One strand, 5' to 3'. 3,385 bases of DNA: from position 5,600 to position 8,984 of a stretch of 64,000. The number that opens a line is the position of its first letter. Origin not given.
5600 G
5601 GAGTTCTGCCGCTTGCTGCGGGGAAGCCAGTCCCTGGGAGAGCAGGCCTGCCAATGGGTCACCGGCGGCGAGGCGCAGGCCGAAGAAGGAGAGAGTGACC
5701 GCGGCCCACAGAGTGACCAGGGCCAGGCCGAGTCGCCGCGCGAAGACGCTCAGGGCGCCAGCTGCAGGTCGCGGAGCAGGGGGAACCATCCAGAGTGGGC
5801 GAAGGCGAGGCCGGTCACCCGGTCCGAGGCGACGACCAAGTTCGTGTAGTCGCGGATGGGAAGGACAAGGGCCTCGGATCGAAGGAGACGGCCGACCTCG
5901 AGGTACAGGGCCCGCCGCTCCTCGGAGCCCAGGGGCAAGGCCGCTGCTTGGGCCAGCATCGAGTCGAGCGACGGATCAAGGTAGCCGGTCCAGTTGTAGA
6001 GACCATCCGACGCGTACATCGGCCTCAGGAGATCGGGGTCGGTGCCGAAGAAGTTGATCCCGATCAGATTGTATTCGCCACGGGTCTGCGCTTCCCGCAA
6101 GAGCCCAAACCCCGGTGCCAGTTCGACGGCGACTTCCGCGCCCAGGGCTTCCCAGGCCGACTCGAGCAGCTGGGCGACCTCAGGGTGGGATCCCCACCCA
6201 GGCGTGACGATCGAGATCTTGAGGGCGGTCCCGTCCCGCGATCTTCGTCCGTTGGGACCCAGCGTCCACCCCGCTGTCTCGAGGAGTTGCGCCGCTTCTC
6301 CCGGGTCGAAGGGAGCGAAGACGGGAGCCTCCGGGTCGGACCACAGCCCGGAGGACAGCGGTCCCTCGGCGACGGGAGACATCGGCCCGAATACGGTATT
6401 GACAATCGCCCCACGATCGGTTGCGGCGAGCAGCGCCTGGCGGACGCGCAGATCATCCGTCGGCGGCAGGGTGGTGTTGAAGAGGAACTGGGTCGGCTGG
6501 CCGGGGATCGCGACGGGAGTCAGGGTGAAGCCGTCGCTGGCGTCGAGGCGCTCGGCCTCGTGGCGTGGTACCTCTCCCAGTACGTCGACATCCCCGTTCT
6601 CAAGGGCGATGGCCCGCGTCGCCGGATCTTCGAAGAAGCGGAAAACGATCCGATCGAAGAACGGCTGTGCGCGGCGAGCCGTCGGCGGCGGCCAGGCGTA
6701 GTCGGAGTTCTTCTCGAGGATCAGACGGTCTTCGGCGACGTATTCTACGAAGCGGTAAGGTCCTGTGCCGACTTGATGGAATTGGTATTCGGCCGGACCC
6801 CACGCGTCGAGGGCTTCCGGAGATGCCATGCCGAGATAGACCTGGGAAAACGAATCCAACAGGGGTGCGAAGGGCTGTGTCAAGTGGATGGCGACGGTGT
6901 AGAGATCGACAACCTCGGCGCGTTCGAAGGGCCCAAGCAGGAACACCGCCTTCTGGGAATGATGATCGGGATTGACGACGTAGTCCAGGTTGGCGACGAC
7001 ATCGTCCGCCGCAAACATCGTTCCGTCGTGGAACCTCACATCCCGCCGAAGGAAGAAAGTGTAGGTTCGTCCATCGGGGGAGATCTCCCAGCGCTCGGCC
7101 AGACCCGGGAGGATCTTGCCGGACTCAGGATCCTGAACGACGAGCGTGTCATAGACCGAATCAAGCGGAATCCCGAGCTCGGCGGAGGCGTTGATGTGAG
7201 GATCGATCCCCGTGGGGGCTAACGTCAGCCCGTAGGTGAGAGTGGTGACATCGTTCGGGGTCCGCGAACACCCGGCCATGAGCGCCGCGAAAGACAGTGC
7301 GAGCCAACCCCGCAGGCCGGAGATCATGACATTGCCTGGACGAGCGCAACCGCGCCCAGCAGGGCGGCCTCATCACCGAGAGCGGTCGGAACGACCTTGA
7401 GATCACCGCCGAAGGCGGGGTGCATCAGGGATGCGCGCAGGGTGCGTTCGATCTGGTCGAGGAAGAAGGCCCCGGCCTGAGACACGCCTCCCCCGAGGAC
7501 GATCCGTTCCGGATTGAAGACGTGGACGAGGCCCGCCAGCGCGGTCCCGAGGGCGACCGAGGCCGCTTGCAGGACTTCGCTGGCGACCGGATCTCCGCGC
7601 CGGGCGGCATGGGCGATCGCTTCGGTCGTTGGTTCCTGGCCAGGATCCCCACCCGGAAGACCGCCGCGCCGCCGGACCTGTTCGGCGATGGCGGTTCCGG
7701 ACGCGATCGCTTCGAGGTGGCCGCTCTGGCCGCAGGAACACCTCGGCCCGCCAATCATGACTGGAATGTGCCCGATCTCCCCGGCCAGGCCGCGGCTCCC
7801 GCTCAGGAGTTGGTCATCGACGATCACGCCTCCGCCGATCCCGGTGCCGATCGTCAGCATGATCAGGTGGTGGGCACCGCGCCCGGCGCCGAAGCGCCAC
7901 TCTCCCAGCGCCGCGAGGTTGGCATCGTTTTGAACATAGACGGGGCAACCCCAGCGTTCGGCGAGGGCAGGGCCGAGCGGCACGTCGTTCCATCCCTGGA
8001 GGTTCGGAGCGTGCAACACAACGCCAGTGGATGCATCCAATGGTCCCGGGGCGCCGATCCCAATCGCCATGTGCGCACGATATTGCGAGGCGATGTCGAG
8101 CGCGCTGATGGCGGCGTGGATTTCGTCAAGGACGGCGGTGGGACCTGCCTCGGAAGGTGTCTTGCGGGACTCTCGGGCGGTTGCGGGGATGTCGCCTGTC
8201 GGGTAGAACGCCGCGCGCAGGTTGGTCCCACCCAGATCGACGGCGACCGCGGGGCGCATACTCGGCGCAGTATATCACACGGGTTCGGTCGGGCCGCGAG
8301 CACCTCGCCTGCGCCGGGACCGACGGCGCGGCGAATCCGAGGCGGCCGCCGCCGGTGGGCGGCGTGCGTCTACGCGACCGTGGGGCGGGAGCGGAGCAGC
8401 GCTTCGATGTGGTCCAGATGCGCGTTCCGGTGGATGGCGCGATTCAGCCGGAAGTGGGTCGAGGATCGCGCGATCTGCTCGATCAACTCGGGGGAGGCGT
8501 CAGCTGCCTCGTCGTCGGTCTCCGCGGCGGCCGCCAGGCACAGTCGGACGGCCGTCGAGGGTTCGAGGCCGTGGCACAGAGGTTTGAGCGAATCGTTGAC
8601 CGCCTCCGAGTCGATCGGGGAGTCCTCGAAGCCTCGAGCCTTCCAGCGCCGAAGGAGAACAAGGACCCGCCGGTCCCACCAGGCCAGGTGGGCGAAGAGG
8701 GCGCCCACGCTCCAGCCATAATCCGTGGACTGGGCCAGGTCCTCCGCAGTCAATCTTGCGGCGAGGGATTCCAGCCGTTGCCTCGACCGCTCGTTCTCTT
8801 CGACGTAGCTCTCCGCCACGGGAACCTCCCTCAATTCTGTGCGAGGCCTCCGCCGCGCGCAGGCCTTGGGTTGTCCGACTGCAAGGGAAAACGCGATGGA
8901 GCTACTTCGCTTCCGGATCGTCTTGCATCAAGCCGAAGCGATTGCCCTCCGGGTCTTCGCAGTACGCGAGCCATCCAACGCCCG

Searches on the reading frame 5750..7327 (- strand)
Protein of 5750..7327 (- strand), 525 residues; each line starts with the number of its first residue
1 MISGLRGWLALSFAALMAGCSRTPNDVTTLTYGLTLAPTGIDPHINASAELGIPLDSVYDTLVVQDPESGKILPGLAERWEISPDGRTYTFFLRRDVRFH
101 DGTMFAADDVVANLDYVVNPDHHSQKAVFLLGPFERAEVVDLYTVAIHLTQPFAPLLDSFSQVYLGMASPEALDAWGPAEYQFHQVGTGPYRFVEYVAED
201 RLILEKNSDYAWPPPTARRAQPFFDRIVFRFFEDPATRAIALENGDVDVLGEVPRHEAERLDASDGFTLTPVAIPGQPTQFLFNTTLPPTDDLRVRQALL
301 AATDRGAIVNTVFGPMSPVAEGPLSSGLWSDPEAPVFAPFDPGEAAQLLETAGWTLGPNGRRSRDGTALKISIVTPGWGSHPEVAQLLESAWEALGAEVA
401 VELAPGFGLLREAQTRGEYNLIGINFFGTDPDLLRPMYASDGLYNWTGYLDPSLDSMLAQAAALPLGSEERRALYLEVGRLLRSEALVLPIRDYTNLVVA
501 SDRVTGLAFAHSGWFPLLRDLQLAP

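Call 76: search_protein_families(library=pfam, proteins=[window:5750-7327:-], max_evalue=0.00001)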
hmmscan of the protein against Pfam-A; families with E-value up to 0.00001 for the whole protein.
window:5750-7327:- (525 aa): 1 family
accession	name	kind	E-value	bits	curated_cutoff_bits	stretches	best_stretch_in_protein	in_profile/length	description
PF00496.27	SBP_bac_5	-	9.1e-80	268.9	32.4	1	72-440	2-360/368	Bacterial extracellular solute-binding proteins, family 5 Middle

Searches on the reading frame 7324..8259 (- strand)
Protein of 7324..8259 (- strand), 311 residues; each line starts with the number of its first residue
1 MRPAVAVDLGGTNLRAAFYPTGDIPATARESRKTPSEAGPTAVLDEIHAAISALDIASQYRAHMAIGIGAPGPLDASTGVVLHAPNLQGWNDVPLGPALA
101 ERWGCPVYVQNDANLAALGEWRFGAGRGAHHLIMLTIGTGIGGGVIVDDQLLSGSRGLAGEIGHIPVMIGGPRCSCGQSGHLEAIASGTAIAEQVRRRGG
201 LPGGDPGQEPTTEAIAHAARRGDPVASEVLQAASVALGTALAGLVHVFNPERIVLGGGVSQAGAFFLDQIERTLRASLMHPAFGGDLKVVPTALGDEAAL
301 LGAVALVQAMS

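Call 76: search_protein_families(library=pfam, proteins=[window:7324-8259:-], max_evalue=0.00001)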
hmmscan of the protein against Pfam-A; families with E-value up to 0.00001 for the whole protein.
window:7324-8259:- (311 aa): 1 family
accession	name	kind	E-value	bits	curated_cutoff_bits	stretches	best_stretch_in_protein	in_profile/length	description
PF00480.26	ROK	-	9.1e-70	235.9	22.9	1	5-309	2-293/294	ROK family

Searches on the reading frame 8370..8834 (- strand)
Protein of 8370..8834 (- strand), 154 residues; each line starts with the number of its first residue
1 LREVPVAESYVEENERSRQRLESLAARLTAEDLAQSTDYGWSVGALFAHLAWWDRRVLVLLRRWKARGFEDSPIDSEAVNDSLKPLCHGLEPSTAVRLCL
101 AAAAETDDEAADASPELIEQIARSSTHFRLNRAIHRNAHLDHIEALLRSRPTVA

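Call 76: search_protein_families(library=pfam, proteins=[window:8370-8834:-], max_evalue=0.00001)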
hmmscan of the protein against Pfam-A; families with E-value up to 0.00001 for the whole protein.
window:8370-8834:- (154 aa): 2 families
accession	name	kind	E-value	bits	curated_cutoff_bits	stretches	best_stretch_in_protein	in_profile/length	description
PF12867.12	DinB_2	-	2.6e-08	34.8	24.8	1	15-123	3-89/128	DinB superfamily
PF11716.13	MDMPI_N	-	4e-06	28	24.2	1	16-124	3-92/140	Mycothiol maleylpyruvate isomerase N-terminal domain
